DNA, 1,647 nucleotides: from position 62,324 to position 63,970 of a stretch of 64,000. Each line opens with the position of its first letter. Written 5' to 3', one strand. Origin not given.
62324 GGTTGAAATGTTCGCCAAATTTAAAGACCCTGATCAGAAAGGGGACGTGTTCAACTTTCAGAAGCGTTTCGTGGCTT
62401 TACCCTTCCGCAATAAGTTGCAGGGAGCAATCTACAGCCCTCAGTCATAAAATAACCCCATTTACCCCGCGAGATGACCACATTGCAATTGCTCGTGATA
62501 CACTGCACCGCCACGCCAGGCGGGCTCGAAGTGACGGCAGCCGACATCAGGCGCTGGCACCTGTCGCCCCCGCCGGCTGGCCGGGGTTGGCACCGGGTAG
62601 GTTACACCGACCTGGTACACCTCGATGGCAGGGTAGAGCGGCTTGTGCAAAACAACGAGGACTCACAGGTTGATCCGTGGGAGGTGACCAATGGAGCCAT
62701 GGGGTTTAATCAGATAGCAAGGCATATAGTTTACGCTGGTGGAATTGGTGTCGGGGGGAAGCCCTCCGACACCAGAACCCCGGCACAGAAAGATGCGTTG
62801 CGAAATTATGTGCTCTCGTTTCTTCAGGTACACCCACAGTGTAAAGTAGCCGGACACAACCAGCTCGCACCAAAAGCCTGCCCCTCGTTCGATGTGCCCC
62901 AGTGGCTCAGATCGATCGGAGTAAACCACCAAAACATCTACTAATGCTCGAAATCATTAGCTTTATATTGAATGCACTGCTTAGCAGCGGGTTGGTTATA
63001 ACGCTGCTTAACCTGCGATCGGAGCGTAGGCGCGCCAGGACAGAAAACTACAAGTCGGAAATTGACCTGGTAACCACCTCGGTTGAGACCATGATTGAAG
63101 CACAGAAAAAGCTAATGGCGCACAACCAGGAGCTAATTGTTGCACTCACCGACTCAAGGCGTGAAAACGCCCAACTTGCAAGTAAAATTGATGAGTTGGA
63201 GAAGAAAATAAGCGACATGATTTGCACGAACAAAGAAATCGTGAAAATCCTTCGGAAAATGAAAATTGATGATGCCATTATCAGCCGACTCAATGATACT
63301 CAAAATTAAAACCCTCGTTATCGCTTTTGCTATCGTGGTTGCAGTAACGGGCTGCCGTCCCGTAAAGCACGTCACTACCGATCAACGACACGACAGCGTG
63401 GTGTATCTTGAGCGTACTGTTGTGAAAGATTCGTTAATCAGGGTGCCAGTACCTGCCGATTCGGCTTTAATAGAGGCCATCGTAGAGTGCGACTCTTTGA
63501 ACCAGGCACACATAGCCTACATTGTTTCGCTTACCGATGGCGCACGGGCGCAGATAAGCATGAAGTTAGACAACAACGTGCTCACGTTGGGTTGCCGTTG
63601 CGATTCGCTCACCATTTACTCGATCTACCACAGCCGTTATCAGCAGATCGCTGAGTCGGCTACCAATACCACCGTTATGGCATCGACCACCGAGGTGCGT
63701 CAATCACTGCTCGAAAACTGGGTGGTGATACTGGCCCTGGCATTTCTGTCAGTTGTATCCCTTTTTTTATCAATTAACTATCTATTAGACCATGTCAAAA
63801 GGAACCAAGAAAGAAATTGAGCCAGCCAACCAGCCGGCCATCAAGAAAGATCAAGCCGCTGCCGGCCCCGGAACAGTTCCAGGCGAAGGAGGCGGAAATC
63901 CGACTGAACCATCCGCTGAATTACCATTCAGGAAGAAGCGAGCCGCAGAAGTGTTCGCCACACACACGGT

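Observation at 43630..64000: Mu-like transposable prophage interrupting a HAD-hydrolase gene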

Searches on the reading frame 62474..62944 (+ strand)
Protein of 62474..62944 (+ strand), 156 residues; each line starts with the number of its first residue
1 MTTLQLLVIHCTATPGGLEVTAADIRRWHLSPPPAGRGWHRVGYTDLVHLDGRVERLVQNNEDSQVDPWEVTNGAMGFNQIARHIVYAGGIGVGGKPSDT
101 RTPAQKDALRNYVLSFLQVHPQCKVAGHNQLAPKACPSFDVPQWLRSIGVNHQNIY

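Call 5: search_protein_families(library=pfam, proteins=[window:62474-62944:+], max_evalue=0.01)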
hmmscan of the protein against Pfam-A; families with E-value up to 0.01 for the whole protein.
window:62474-62944:+ (156 aa): 1 family
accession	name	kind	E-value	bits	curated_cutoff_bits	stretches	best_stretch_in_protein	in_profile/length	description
PF01510.30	Amidase_2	-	8.9e-06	26.5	26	1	4-137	5-129/131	N-acetylmuramoyl-L-alanine amidase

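Call 7: search_protein_families(library=phrogs, proteins=[window:62474-62944:+], max_evalue=0.001)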
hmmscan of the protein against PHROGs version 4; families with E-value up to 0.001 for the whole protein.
window:62474-62944:+ (156 aa): 3 families
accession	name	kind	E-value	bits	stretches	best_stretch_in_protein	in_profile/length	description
phrog_822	-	lysis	5.2e-45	154.8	1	2-153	22-161/215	amidase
phrog_21433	-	lysis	1.1e-07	33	1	5-119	8-107/174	endolysin; inhibits RNA polymerase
phrog_1493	-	lysis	4.3e-07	30.4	1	4-144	34-166/394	endolysin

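Call 12: find_encoding_contigs(protein=window:62474-62944:+, flank=10000, max_places=8)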
Protein window:62474-62944:+ (156 aa): 3 contigs read that carry it; 3 places shown.
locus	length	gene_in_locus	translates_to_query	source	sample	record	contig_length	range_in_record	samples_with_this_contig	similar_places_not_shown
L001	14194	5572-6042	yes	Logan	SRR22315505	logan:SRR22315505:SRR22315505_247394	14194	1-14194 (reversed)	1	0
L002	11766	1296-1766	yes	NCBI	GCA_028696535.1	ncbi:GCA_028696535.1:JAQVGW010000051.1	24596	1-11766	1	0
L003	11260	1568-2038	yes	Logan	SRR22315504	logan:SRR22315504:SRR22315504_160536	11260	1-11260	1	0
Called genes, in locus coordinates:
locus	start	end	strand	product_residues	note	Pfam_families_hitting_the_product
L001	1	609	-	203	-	?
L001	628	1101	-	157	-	PF07030:Phage_Mu_Gp36 (faint)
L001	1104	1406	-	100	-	-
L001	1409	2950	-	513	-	-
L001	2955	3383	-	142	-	-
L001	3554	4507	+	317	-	-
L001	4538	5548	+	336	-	-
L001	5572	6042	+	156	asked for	PF01510:Amidase_2 (weak)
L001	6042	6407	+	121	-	-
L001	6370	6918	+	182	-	-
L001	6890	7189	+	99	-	-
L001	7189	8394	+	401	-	PF10758:DUF2586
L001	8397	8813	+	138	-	-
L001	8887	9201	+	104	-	-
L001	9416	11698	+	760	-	PF10145:PhageMin_Tail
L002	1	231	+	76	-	?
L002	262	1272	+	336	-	-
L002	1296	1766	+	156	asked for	PF01510:Amidase_2 (weak)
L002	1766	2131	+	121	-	-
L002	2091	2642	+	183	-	-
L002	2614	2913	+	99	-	-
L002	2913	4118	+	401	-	PF10758:DUF2586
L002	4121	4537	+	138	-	-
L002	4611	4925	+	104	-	-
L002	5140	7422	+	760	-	PF10145:PhageMin_Tail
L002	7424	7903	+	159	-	PF19512:DUF6046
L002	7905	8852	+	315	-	-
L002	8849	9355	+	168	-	-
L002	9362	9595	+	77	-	-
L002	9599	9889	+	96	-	-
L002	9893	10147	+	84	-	-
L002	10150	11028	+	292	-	-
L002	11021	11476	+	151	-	-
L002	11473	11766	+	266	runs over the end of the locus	-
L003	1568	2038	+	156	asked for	PF01510:Amidase_2 (weak)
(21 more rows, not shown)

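Call 16: find_related_loci(query=L002:11021-11476:+, collection=genome_contigs, flank=10000)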
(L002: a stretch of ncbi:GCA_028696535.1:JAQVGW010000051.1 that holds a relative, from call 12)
Query L002:11021-11476:+ (151 aa) in genome_contigs; peptide patterns used: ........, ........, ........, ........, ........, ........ (x = any residue, [..] = any of these).
220 stretches matched a pattern, but none encodes a relative of the query by tblastn (E <= 1e-3).

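Call 17: find_homologous_proteins(query=L002:11021-11476:+, max_evalue=0.00001)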
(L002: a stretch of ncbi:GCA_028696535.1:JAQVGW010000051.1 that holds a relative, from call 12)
Query L002:11021-11476:+ (151 aa): 6 proteins with E <= 0.00001 among 46 candidates.
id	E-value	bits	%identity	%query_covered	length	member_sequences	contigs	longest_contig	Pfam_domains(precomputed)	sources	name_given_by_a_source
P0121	2.4e-93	327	100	100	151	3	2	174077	-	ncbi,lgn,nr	ncbi:MAG: hypothetical protein PHQ65_07795 [Bacteroidales bacterium]|nr:hypothetical protein [Bacter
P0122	3.3e-89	314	95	100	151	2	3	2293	-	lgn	-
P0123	4.0e-77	275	85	100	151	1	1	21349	-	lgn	-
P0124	2.1e-49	185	58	100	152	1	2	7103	-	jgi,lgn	-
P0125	4.8e-48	181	61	100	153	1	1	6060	-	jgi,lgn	-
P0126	1.4e-34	137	40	100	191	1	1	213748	-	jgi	jgi:hypothetical protein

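Call 18: find_encoding_contigs(protein=P0121, flank=10000, max_places=8)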
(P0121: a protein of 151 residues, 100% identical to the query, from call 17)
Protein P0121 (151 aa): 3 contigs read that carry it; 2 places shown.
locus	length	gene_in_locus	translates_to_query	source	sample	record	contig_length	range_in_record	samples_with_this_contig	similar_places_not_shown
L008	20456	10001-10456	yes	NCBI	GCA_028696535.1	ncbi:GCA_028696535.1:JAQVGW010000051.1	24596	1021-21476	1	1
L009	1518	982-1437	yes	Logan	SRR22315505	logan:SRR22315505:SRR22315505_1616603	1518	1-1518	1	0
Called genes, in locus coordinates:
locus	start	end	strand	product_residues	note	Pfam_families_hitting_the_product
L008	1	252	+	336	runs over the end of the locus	-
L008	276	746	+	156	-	PF01510:Amidase_2 (weak)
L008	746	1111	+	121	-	-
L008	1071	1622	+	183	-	-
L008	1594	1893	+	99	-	-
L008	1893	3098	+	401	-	PF10758:DUF2586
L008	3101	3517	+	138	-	-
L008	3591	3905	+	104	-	-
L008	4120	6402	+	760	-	PF10145:PhageMin_Tail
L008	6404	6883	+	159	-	PF19512:DUF6046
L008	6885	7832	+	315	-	-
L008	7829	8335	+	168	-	-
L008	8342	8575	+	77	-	-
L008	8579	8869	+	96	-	-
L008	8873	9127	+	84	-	-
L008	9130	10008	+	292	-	-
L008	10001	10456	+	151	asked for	-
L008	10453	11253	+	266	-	-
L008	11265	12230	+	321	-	-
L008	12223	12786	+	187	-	-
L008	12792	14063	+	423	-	PF13385:Laminin_G_3 (weak)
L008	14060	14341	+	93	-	-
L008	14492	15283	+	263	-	PF02086:MethyltransfD12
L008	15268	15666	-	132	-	PF13419:HAD_2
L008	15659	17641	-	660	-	-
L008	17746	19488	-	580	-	PF02878:PGM_PMM_I, PF02879:PGM_PMM_II, PF02880:PGM_PMM_III, PF00408:PGM_PMM_IV (weak)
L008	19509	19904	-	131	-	PF13366:PDDEXK_3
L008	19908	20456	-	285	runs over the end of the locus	PF01370:Epimerase, PF02719:Polysacc_synt_2 (faint), PF04321:RmlD_sub_bind, PF16363:GDP_Man_Dehyd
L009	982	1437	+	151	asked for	-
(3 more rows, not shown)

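Call 25: find_encoding_contigs(protein=P0123, flank=10000, max_places=6)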
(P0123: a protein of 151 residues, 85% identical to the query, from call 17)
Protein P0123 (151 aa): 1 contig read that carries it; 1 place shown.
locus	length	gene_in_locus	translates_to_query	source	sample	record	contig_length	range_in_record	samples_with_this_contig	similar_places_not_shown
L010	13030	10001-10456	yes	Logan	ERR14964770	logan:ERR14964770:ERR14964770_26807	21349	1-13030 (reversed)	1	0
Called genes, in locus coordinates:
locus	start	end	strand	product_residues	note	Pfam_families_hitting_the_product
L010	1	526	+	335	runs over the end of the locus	-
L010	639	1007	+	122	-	-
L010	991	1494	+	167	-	-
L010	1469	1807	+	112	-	-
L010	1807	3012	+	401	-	PF10758:DUF2586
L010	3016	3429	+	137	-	-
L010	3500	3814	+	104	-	-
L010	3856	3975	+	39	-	-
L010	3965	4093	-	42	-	-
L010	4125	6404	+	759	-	PF10145:PhageMin_Tail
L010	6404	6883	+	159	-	PF19512:DUF6046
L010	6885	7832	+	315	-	-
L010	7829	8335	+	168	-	-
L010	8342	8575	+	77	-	-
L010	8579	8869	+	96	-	-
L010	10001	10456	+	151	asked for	-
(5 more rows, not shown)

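Call 26: find_encoding_contigs(protein=P0124, flank=10000, max_places=6)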
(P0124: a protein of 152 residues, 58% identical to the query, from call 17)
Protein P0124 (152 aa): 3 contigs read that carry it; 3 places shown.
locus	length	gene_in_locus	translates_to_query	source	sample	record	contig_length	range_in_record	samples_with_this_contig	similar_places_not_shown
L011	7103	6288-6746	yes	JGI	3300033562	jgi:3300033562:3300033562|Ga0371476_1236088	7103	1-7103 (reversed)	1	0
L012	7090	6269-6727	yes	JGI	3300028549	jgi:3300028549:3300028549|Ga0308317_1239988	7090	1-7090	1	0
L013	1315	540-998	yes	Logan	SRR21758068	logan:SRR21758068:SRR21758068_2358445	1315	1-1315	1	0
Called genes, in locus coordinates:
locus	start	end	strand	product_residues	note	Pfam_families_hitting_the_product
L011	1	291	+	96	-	?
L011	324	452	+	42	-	-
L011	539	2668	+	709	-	PF10145:PhageMin_Tail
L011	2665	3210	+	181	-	PF19512:DUF6046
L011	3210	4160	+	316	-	-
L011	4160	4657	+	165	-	-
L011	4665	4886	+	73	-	-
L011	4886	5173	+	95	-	-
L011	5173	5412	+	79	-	-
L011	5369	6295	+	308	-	-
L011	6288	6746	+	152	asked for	-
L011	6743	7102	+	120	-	?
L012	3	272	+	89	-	?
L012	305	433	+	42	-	-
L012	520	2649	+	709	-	PF10145:PhageMin_Tail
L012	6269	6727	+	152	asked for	-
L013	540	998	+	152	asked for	-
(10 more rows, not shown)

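Call 37: search_protein_families(library=phrogs, proteins=[L008:1893-3098:+, L008:3101-3517:+, L008:4120-6402:+, L008:6404-6883:+, L008:6885-7832:+, L008:9130-10008:+, L008:10453-11253:+, L008:11265-12230:+, L008:12792-14063:+, L008:14492-15283:+], max_evalue=0.001)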
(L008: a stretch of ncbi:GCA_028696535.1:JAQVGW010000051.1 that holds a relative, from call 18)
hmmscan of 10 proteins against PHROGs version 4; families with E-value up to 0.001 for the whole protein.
L008:1893-3098:+ (401 aa): 2 families
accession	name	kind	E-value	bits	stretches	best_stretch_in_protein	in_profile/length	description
phrog_907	-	tail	6.9e-43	148.2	1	1-398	1-372/376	tail sheath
phrog_26457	-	unknown function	7.1e-06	26.7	1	198-309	27-137/217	-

L008:3101-3517:+ (138 aa): 2 families
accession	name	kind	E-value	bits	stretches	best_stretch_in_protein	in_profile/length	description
phrog_9206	-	head and packaging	2.9e-31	109.7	1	3-135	20-162/501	major head protein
phrog_4579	-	tail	1.2e-12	48.9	1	5-133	7-138/144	tail protein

L008:4120-6402:+ (760 aa): 16 families
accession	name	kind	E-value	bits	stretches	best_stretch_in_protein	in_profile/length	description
phrog_1272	-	tail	2.2e-31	109.6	1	26-654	220-874/1606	tail length tape measure protein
phrog_28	-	tail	3.7e-30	106.3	1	28-745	204-757/1228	tail length tape measure protein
phrog_58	-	tail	8.9e-28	98.2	1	27-681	292-991/1544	tail length tape measure protein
phrog_991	-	tail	1.7e-26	93.2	1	13-691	227-845/1966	tail length tape measure protein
phrog_9696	-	tail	3.3e-19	69.2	1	25-436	38-417/1415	tail length tape measure protein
phrog_1533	-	tail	3.5e-15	55.6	1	18-470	211-668/1688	tail length tape measure protein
phrog_4704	-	tail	3.6e-13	50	1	63-377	211-516/625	tail length tape measure protein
phrog_9228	-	tail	3.8e-12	46.3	1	59-708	202-833/1425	tail length tape measure protein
phrog_1293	-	tail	1.2e-10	40.9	1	73-374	184-489/1424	tail length tape measure protein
phrog_5493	-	tail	1.8e-10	40.8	2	132-248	127-235/1102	tail length tape measure protein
phrog_167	-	tail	3.6e-10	39.2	1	22-661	241-776/1555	tail length tape measure protein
phrog_971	-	lysis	3.1e-09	37.1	1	62-723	196-815/1338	endolysin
phrog_5218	-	unknown function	3.2e-08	33.1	1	15-447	185-614/1599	-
phrog_4200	-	tail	1.4e-07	31.5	1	362-745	303-645/732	tail length tape measure protein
phrog_1535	-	tail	5.6e-06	25.8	1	403-648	624-868/1152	tail length tape measure protein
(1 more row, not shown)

L008:6404-6883:+ (159 aa): 1 family
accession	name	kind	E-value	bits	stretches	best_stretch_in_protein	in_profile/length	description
phrog_5233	-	tail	1.8e-13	51.6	1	10-155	5-158/174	baseplate hub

L008:6885-7832:+ (315 aa): 2 families
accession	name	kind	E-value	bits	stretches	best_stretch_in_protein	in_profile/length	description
phrog_4930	-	tail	1.3e-61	209.6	1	1-313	1-312/319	baseplate hub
phrog_196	-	tail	1.4e-08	34.7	1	51-175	139-280/536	baseplate hub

L008:9130-10008:+ (292 aa): 1 family
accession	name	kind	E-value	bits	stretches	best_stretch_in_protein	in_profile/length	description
phrog_38413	-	unknown function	3.1e-36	126.2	1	41-247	22-231/284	-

L008:10453-11253:+ (266 aa): 0 families

L008:11265-12230:+ (321 aa): 0 families

L008:12792-14063:+ (423 aa): 2 families
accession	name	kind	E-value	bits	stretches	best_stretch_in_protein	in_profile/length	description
phrog_5939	-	tail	1.7e-18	67.5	1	119-421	412-761/801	tail protein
phrog_34853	-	unknown function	0.00016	21.3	0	53-163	6-118/555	-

L008:14492-15283:+ (263 aa): 6 families
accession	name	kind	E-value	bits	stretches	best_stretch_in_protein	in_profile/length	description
phrog_56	-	other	1.3e-54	187.6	1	1-262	61-325/647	DNA methyltransferase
phrog_1996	-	other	2.7e-21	77.1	1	144-262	25-143/150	DNA methyltransferase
phrog_13242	-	unknown function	5.9e-18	66.1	1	9-217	33-229/450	-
phrog_23217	-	unknown function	1.1e-08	36.3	1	4-65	6-65/109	-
phrog_116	-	other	3.7e-06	26.5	1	17-197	527-706/779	DNA methyltransferase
phrog_26700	-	unknown function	8.5e-06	25.5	1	5-206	10-219/552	-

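Call 59: search_protein_families(library=pfam, proteins=[L008:14060-14341:+, L008:12223-12786:+, L008:7829-8335:+, L008:1594-1893:+], max_evalue=0.05)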
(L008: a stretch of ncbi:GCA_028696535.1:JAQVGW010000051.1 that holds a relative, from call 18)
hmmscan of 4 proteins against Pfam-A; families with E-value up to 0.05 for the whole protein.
L008:14060-14341:+ (93 aa): 1 family
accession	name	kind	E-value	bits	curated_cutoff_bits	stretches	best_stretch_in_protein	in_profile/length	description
PF13915.11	DUF4210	-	0.023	15.6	21.2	1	70-89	4-23/73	Domain of unknown function (DUF4210)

L008:12223-12786:+ (187 aa): 0 families

L008:7829-8335:+ (168 aa): 1 family
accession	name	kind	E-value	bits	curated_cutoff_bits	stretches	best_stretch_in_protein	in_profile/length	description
PF16067.10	DUF4809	-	0.039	14.3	27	0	93-136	77-120/130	Domain of unknown function (DUF4809)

L008:1594-1893:+ (99 aa): 0 families

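Call 60: search_protein_families(library=phrogs, proteins=[L008:14060-14341:+, L008:12223-12786:+, L008:7829-8335:+, L008:1594-1893:+, L008:3591-3905:+, L008:8342-8575:+, L008:8579-8869:+, L008:8873-9127:+], max_evalue=0.01)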
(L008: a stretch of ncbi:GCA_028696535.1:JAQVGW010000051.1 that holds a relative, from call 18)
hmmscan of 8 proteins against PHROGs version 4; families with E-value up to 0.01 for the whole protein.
L008:14060-14341:+ (93 aa): 0 families

L008:12223-12786:+ (187 aa): 0 families

L008:7829-8335:+ (168 aa): 0 families

L008:1594-1893:+ (99 aa): 0 families

L008:3591-3905:+ (104 aa): 1 family
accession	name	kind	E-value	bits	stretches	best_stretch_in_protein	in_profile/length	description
phrog_19076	-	unknown function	8.9e-31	107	1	10-104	7-101/101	-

L008:8342-8575:+ (77 aa): 1 family
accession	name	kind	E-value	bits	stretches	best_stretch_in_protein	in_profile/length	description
phrog_5576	-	unknown function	0.00049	21.7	1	1-52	1-56/65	-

L008:8579-8869:+ (96 aa): 0 families

L008:8873-9127:+ (84 aa): 0 families

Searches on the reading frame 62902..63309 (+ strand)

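Call 46: search_protein_families(library=phrogs, proteins=[window:62902-63309:+], max_evalue=0.01)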
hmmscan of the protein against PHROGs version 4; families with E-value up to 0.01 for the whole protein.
window:62902-63309:+ (135 aa): 2 families
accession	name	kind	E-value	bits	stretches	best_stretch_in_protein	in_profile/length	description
phrog_17927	-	unknown function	0.00073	20.6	1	45-108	68-131/172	-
phrog_18116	-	unknown function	0.0044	18.2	1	15-124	1-111/185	-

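Call 59: search_protein_families(library=pfam, proteins=[window:62902-63309:+], max_evalue=0.05)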
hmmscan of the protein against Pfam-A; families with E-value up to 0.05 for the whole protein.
window:62902-63309:+ (135 aa): 11 families
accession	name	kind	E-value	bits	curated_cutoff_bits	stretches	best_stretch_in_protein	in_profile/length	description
PF04849.18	HAP1_N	-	0.0011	18.7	33.9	1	38-119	222-306/307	HAP1 N-terminal conserved region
PF11559.13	ADIP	-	0.0057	17.2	34.3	1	19-106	4-85/151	Afadin- and alpha -actinin-Binding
PF14661.11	HAUS6_N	-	0.014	15.4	26.4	1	49-123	138-211/233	HAUS augmin-like complex subunit 6 N-terminus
PF17675.6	APG6_N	-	0.015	16.1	45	1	49-120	44-107/132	Apg6 coiled-coil region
PF11932.13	DUF3450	-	0.015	15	32.6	1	45-120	30-105/241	Protein of unknown function (DUF3450)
PF22299.1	BRISC_FAM175B_helical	-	0.027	14.6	27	0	54-103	12-62/62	BRISC complex subunit FAM175B, helical domain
PF06305.16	LapA_dom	-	0.029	14.7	28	0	84-103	44-63/64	Lipopolysaccharide assembly protein A domain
PF07558.16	Shugoshin_N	-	0.034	14.4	30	1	87-110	14-37/45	Shugoshin N-terminal coiled-coil region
PF06825.17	HSBP1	-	0.037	14.3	28.6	0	92-107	32-47/51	Heat shock factor binding protein 1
PF14712.11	Snapin_Pallidin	-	0.043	14.7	29.6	0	48-106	9-67/89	Snapin/Pallidin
PF17082.10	Spc29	-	0.047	13.9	31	0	47-106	103-165/245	Spindle Pole Component 29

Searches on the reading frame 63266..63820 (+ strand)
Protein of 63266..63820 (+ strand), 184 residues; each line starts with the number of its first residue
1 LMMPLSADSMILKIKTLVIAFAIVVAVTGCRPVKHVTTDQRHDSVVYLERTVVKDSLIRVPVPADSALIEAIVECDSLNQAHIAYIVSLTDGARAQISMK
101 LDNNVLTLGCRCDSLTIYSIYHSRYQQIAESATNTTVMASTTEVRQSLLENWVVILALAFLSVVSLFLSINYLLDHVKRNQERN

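Call 11: find_encoding_contigs(protein=window:63266-63820:+, flank=10000, max_places=6)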
Protein window:63266-63820:+ (184 aa): no gene with exactly this product is on record in the collection.

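Call 46: search_protein_families(library=phrogs, proteins=[window:63293-63820:+], max_evalue=0.01)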
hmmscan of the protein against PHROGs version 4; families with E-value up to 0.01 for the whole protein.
window:63293-63820:+ (175 aa): 0 families

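Call 59: search_protein_families(library=pfam, proteins=[window:63293-63820:+], max_evalue=0.05)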
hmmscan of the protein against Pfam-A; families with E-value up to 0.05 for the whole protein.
window:63293-63820:+ (175 aa): 0 families
